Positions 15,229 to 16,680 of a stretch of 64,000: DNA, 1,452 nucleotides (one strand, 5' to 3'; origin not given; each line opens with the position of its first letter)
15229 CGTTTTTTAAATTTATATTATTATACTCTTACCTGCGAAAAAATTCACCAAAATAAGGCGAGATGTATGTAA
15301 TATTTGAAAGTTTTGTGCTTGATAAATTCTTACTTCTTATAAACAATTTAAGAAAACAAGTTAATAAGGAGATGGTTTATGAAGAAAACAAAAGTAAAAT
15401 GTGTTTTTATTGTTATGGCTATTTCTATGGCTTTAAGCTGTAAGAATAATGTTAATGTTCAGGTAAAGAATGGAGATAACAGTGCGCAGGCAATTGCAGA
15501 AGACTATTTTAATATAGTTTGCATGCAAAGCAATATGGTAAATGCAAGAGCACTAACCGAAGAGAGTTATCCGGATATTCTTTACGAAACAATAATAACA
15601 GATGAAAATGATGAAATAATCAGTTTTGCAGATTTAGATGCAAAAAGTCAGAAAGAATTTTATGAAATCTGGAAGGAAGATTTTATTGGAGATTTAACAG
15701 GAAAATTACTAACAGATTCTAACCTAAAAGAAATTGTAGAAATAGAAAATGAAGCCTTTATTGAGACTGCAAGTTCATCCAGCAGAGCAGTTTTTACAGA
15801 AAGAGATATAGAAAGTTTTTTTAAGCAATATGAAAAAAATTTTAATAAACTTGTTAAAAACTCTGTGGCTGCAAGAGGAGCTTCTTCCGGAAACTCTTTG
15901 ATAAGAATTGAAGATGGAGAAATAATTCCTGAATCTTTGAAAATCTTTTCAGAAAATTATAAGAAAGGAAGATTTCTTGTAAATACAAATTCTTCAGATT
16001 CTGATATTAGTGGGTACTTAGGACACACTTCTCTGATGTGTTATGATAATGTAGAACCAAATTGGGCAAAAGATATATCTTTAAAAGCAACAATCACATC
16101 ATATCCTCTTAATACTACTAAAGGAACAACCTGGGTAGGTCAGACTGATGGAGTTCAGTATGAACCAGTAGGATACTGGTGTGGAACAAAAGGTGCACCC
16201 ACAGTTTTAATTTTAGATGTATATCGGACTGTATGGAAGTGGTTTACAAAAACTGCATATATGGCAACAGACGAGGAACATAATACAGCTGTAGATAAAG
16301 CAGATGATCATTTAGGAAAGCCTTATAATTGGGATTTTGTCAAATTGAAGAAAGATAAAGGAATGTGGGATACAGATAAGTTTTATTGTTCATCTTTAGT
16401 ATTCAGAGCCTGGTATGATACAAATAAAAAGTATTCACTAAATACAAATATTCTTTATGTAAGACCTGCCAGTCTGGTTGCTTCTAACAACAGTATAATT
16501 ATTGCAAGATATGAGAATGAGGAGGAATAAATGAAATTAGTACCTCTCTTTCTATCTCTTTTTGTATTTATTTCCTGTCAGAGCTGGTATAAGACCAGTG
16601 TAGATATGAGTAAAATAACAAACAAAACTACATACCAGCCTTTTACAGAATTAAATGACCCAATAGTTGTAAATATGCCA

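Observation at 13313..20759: Candidate novel envelope system: tandem hydrolase-lipoprotein / beta-rich-lipoprotein modules in an AT-rich island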

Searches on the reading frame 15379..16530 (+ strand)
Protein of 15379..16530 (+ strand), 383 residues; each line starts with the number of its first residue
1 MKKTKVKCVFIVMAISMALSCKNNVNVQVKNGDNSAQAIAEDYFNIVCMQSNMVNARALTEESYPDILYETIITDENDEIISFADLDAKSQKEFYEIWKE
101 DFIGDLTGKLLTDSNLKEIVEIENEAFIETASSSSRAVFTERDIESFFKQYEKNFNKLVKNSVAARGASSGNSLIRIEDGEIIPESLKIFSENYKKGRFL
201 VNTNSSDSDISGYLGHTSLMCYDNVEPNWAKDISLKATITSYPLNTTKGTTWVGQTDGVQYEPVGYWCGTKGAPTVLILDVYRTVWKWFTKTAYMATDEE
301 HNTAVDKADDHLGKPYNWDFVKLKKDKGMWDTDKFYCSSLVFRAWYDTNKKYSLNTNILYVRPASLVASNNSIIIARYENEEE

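Call 3: search_protein_families(library=pfam, proteins=[window:15379-16530:+], max_evalue=1)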
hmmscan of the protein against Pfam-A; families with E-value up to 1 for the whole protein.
window:15379-16530:+ (383 aa): 1 family
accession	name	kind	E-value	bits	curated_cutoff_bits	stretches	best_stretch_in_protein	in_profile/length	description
PF05708.18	Peptidase_C92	-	4.5e-05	24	27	1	294-348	75-120/166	Permuted papain-like amidase enzyme, YaeF/YiiX, C92 family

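Call 4: search_protein_families(library=ncbifam, proteins=[window:15379-16530:+], max_evalue=1)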
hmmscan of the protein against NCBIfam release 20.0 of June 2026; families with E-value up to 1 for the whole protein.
window:15379-16530:+ (383 aa): 1 family
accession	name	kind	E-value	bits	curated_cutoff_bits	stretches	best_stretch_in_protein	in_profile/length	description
NF007458.0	PRK10030.1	equivalog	0.012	15.1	216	1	293-347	98-144/205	YiiX family permuted papain-like enzyme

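Call 5: find_homologous_proteins(query=window:15379-16530:+)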
Query window:15379-16530:+ (383 aa): 8 proteins with E <= 0.001 among 5802 candidates.
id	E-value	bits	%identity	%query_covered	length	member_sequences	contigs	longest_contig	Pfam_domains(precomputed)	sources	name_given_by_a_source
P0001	1.3e-255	865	100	100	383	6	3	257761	-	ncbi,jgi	jgi:hypothetical protein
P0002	4.3e-192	656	76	100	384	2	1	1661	-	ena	-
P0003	1.7e-95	339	44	97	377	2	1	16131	PF05708.19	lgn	-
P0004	8.2e-86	307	38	99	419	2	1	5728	-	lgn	-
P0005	4.8e-60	222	36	99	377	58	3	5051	-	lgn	-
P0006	1.8e-51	194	38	83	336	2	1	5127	-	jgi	-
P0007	5.5e-49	185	32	98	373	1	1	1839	PF05708.19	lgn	-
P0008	5.1e-36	143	29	99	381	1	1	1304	-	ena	-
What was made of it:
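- On YaeF/YiiX permuted NlpC/P60 (PF05708, C92): Two relatives also carry a precomputed PF05708 annotation (call 5).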

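Call 7: find_encoding_contigs(protein=P0003, flank=8000, max_places=3)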
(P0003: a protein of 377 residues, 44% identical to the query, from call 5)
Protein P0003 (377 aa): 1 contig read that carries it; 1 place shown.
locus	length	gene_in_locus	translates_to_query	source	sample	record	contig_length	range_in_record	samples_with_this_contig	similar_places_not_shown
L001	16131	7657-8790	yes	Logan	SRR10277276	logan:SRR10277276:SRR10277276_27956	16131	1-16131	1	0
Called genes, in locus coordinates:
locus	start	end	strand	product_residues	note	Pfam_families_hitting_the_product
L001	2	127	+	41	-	?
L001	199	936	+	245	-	PF13489:Methyltransf_23, PF08242:Methyltransf_12 (faint)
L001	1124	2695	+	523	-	PF17239:DUF5312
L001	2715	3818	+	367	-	PF00990:GGDEF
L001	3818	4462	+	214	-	PF01694:Rhomboid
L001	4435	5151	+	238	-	PF27391:TP_0983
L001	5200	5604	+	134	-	-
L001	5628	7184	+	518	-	PF01409:tRNA-synt_2d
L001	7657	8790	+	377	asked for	PF05708:Peptidase_C92 (weak)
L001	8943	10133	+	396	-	-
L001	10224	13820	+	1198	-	PF17854:FtsK_alpha, PF01580:FtsK_SpoIIIE, PF09397:FtsK_gamma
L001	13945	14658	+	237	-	PF10895:DUF2715 (weak)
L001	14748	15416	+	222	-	-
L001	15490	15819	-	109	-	PF02922:CBM_48 (weak), PF16561:AMPK1_CBM (weak)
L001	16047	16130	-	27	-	?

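Call 8: find_encoding_contigs(protein=P0004, flank=8000, max_places=3)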
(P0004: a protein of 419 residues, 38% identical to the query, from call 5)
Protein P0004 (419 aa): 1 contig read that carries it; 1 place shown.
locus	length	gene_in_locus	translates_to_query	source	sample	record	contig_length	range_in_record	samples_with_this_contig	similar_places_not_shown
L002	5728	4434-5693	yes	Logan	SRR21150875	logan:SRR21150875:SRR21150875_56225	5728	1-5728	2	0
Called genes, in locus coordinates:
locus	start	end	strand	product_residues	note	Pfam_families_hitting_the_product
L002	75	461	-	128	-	-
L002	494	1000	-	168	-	PF13353:Fer4_12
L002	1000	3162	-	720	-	PF03477:ATP-cone, PF13597:NRDD, PF01228:Gly_radical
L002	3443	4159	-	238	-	PF08281:Sigma70_r4_2 (weak)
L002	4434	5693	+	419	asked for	-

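Call 13: search_solved_structures(query=A1, max_evalue=10, show_alignments=2)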
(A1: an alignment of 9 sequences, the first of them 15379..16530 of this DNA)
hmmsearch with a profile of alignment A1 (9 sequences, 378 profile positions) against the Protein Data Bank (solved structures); distinct sequences matched with E-value up to 10: 8.
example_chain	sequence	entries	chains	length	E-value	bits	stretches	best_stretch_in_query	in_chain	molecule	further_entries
2if6_A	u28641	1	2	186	6.7e-05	25.4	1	297-343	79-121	Hypothetical protein yiiX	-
4jqu_B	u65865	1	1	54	0.38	13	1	75-120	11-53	Coupling of ubiquitin conjugation to ER degradation protein 1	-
8whn_A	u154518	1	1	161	0.41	12.9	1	118-199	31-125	Ribophorin 1 superfamily protein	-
9fq7_2Q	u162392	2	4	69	0.62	12.3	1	331-359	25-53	Kinesin-like protein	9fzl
3f2b_A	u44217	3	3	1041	0.83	11.9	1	59-198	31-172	DNA-directed DNA polymerase III alpha chain | GEOBACILLUS KAUSTOPHILUS DNA POLC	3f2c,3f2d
6pol_A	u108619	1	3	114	2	10.7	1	221-261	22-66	Roundabout homolog 3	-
6pog_A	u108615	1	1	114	2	10.7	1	221-261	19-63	Roundabout homolog 3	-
7xbr_A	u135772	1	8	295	2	10.6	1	58-111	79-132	Mitogen-activated protein kinase kinase 5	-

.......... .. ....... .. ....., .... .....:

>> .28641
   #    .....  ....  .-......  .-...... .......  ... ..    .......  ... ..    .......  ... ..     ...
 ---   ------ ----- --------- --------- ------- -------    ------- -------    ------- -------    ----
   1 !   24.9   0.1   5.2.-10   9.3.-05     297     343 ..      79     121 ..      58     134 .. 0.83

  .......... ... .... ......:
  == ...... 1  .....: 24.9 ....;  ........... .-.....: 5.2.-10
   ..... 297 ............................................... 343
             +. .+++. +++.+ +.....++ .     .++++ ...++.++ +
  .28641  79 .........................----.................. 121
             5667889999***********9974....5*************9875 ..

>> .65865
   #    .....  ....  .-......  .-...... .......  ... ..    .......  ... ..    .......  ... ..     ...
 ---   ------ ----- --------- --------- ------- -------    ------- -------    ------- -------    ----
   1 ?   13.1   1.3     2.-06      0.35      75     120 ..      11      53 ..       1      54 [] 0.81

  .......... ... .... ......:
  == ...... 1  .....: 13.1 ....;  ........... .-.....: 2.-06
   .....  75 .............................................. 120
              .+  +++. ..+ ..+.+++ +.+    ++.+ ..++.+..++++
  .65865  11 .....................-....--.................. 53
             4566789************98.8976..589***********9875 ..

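Call 21: find_encoding_contigs(protein=P0005, flank=8000, max_places=3)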
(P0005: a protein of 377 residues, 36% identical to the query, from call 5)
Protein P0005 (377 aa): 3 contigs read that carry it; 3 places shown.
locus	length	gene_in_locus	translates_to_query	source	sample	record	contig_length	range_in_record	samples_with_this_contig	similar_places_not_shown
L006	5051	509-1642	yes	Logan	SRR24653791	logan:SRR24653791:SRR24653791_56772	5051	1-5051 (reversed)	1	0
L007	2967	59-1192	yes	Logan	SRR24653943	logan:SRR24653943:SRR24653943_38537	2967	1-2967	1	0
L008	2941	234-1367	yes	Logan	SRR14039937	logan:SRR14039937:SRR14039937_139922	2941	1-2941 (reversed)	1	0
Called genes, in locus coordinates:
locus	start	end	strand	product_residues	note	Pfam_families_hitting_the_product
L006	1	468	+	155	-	?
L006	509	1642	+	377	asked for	-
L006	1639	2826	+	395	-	-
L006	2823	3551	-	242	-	PF26351:DUF8091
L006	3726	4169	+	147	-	PF02381:MraZ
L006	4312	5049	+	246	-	?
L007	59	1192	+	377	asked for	-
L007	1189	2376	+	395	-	-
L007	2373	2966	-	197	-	?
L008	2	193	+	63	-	?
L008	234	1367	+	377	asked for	-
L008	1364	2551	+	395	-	-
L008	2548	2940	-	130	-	?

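Call 24: predict_structure(alignment_id=A1)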
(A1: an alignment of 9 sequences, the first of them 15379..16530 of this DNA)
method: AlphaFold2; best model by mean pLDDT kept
length: 383 residues; sequences in the alignment: 9
mean_pLDDT: 76.2   pTM: 0.78
mean pLDDT of the five models: 76.2, 72.6, 61.6, 46.3, 46.0
residues with pLDDT >= 90: 94; 70-90: 174; 50-70: 61; < 50: 54
segments of 3 or more residues with pLDDT < 50: 1-3, 18-32, 164-171, 205-213, 243-248, 320-329
pLDDT, mean of each block of 10 residues (from residue 1): 51 52 33 76 88 80 85 87 91 93 92 83 87 69 74 78 43 73 95 94 56 70 88 90 51 71 90 86 85 91 92 65 46 66 86 68 83 91 60
secondary structure, 60 per line:
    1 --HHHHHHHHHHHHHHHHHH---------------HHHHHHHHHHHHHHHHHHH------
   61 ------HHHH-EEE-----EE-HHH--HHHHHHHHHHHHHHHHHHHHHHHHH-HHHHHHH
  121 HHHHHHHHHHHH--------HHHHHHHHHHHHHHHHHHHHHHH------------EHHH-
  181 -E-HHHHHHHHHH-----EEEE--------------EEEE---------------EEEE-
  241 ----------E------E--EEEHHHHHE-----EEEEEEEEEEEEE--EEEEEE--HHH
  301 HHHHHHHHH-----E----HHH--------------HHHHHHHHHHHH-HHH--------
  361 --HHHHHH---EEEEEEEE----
elements in order: H3-20 H36-54 H67-70 E72-74 H88-112 H114-132 H141-163 H184-193 E199-202 E217-220 E236-239 E261-263 H264-268 E275-287 E290-295 H298-309 H337-348 H363-368 E372-379

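Call 30: fold_search(model_id=the predicted structure, library=pdb)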
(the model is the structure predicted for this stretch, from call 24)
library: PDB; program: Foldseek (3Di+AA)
matches with E <= 10: 62; with E <= 0.001: 0
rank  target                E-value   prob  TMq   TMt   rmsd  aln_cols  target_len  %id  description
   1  5aji_B                1.2e+00  0.03  0.10  0.14  27.0       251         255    8  MscS D67R1 high resolution (released 2015-07-08)
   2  2jsw_MODEL_1_A        2.0e+00  0.07  0.13  0.20  11.9       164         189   10  Solution Structure of the R13 Domain of Talin (released 2008-01-29)
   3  4r0k_A                2.1e+00  0.06  0.07  0.08  11.4        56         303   14  Crystal structure of a putative dipeptidyl-peptidase VI (BT_1314) from Bacteroides thetaiotaomicron VPI-5482 at 1.75 A (released 2014-08-20)
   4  5aji_G                2.2e+00  0.02  0.10  0.14  27.0       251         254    8  MscS D67R1 high resolution (released 2015-07-08)
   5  3pvq_A                2.3e+00  0.06  0.07  0.08  11.4        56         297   14  Crystal structure of a putative dipeptidyl-peptidase VI (BT_1314) from BACTEROIDES THETAIOTAOMICRON VPI-5482 at 2.10 A (released 2011-02-02)
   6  5aji_F                2.3e+00  0.02  0.10  0.14  23.9       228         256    8  MscS D67R1 high resolution (released 2015-07-08)
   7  7onj_A                2.3e+00  0.02  0.10  0.14  25.6       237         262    8  Mechanosensitive channel MscS solubilized with LMNG in open conformation (released 2021-09-01)
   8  5aji_A                2.3e+00  0.02  0.10  0.13  23.8       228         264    8  MscS D67R1 high resolution (released 2015-07-08)
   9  5aji_D                2.5e+00  0.02  0.10  0.13  23.9       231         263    8  MscS D67R1 high resolution (released 2015-07-08)
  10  4r0k_B                2.9e+00  0.04  0.07  0.08  11.2        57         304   19  Crystal structure of a putative dipeptidyl-peptidase VI (BT_1314) from Bacteroides thetaiotaomicron VPI-5482 at 1.75 A (released 2014-08-20)
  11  4agf_A                3.0e+00  0.01  0.09  0.13  24.9       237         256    8  MTSSL spin labeled L124C mutant of MscS in the open form (released 2012-08-15)
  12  5aji_E                3.2e+00  0.02  0.10  0.13  24.2       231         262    9  MscS D67R1 high resolution (released 2015-07-08)
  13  2vv5_A                3.2e+00  0.01  0.09  0.13  25.2       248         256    9  The open structure of MscS (released 2008-08-05)
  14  4age_A                3.8e+00  0.01  0.09  0.13  24.4       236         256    8  MTSSL spin labeled D67C mutant of MscS in the open form (released 2012-08-15)
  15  8bns_A                3.8e+00  0.01  0.08  0.07  16.3       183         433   11  Crystal structure of Pif1 from Sulfurihydrogenibium sp in complex with ADP (released 2023-03-22)
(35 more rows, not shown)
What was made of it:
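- Foldseek of the whole A model against the PDB found nothing significant (call 30).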

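Call 37: find_encoding_contigs(protein=P0001, flank=10000, max_places=6)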
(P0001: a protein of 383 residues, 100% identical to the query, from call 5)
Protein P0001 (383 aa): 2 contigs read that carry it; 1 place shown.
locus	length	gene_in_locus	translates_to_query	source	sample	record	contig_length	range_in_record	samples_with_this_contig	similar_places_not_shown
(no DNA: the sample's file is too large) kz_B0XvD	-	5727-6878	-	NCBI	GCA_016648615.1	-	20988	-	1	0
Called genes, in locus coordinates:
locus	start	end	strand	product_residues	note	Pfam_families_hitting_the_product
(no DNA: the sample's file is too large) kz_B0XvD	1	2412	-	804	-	?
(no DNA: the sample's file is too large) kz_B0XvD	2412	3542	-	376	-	PF00149:Metallophos, PF12850:Metallophos_2, PF12320:SbcD_C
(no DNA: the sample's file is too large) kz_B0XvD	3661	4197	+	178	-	-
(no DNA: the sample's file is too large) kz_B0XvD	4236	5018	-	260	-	-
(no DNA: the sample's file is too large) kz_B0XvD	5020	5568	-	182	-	-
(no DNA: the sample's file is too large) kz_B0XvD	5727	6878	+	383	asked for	-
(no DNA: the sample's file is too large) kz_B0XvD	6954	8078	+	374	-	-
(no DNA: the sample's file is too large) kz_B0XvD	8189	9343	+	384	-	-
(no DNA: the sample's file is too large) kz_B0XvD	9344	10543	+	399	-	-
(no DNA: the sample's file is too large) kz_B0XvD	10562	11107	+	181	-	-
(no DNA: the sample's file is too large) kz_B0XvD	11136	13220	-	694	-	PF12797:Fer4_2 (faint), PF12838:Fer4_7 (weak), PF13187:Fer4_9 (weak), PF13237:Fer4_10 (weak), PF00037:Fer4 (weak), PF02906:Fe_hyd_lg_C, PF04060:FeS, PF00015:MCPsignal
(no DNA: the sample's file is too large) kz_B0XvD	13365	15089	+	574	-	PF00135:COesterase, PF07859:Abhydrolase_3 (faint), PF20434:BD-FAE (weak)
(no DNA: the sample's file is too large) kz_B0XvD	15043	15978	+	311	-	PF01026:TatD_DNase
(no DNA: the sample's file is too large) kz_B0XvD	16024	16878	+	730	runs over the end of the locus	PF07228:SpoIIE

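Call 39: search_protein_families(library=pfam, alignment_id=A1, max_evalue=0.1)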
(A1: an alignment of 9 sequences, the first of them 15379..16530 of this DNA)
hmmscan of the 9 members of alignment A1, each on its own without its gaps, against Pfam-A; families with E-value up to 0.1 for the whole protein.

A. member 1, window:15379-16530:+ (383 aa): 1 family
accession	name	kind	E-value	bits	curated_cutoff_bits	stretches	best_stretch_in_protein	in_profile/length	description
PF05708.18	Peptidase_C92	-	4.5e-05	24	27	1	294-348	75-120/166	Permuted papain-like amidase enzyme, YaeF/YiiX, C92 family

B. families by the number of members that match (of 9 scanned): 4 families
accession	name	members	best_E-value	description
PF05708.18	Peptidase_C92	8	7.3e-09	Permuted papain-like amidase enzyme, YaeF/YiiX, C92 family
PF12322.14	T4_baseplate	2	0.0031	T4 bacteriophage base plate protein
PF15814.10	FAM199X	1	0.0025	Protein family FAM199X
PF24980.1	LSU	1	0.052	Response to Low Sulfur (LSU) family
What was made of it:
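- On YaeF/YiiX permuted NlpC/P60 (PF05708, C92): However, 8 of 9 family members match at E<=0.1, with a best E of 7.3e-9 (call 39).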

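Call 63: find_related_loci(query=A1, collection=metagenome_contigs, flank=6000)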
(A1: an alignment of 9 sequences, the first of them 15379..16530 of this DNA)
Query A1 (383 aa) in metagenome_contigs; peptide patterns used: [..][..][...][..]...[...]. (x = any residue, [..] = any of these).
82 stretches matched a pattern; 4 encode a relative of the query (tblastn E <= 1e-3); 4 distinct loci.
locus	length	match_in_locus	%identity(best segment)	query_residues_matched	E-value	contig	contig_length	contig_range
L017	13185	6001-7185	37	1-382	1e-69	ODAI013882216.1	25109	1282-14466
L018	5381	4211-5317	35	5-380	2e-58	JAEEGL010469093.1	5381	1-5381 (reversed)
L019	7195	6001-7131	36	7-381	1e-54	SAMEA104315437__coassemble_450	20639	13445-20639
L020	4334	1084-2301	32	10-380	1e-50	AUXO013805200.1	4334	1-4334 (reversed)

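Call 71: fold_search(model_id=the predicted structure, library=viral)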
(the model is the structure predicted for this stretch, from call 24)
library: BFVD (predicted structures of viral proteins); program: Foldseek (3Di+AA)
matches with E <= 10: 83; with E <= 0.001: 1
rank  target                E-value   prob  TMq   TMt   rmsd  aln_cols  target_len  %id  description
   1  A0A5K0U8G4            5.5e-05  1.00  0.34  0.46   7.9       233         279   14  Protein OPG091 [Yasminevirus sp. GU-2018]
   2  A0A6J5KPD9            1.9e-03  1.00  0.26  0.58   9.2       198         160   15  Permuted papain-like amidase enzyme, YaeF/YiiX, C92 family [uncultured Caudovirales phage]
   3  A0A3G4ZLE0            1.0e-02  0.99  0.28  0.47   7.7       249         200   15  Permuted papain-like amidase enzyme, YaeF/YiiX, C92 family [Terrestrivirus sp.]
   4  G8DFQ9                3.2e-01  0.84  0.28  0.50   5.7       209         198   11  (no name in the UniProt tables at hand)
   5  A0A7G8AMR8            1.1e+00  0.28  0.22  0.50   9.0       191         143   13  (no name in the UniProt tables at hand)
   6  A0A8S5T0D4            1.1e+00  0.13  0.12  0.11  18.6       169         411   11  Uncharacterized protein [Myoviridae sp. ctWb16]
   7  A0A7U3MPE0            1.4e+00  0.04  0.13  0.20  14.8       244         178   10  (no name in the UniProt tables at hand)
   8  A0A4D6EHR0            1.8e+00  0.01  0.09  0.08  22.1       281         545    8  Uncharacterized protein [Pandoravirus celtis]
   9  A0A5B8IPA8            2.0e+00  0.06  0.12  0.09  18.8       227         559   12  Uncharacterized protein [Mimiviridae sp. ChoanoV1]
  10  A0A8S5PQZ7            2.0e+00  0.04  0.11  0.16  11.2       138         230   14  Uncharacterized protein [Siphoviridae sp. ct96x5]
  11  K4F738                2.3e+00  0.02  0.09  0.12  20.9       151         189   12  Uncharacterized protein [Cronobacter phage vB_CsaM_GAP32]
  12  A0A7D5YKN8            2.7e+00  0.01  0.06  0.06  13.4       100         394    9  (no name in the UniProt tables at hand)
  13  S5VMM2                2.8e+00  0.04  0.11  0.22  21.6       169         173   12  Uncharacterized protein [Pseudomonas phage PaBG]
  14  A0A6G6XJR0            2.8e+00  0.01  0.11  0.15  25.7       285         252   13  MazG-like nucleotide pyrophosphohydrolase [Gordonia phage Skog]
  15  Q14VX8                3.0e+00  0.08  0.13  0.12  23.3       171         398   12  ORF128 [Ranid herpesvirus 2]
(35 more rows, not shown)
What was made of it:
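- On YaeF/YiiX permuted NlpC/P60 (PF05708, C92): Foldseek against viral models gives OPG091 at 5.5e-5 and two 'YaeF/YiiX C92' proteins at 1.9e-3 and 1e-2 as the top three hits (call 71).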

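Call 77: search_protein_families(library=padloc, proteins=[window:15379-16530:+], max_evalue=0.01)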
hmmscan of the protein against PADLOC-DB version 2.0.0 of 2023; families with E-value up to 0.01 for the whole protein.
window:15379-16530:+ (383 aa): 0 families

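Call 78: search_protein_families(library=phrogs, proteins=[window:15379-16530:+], max_evalue=0.01)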
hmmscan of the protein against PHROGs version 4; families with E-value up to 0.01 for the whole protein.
window:15379-16530:+ (383 aa): 0 families

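Call 84: find_related_loci(query=A1, collection=viral_contigs, flank=5000)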
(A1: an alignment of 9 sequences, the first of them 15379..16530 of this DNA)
Query A1 (383 aa) in viral_contigs; peptide patterns used: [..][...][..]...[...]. (x = any residue, [..] = any of these).
53 stretches matched a pattern, but none encodes a relative of the query by tblastn (E <= 1e-3).
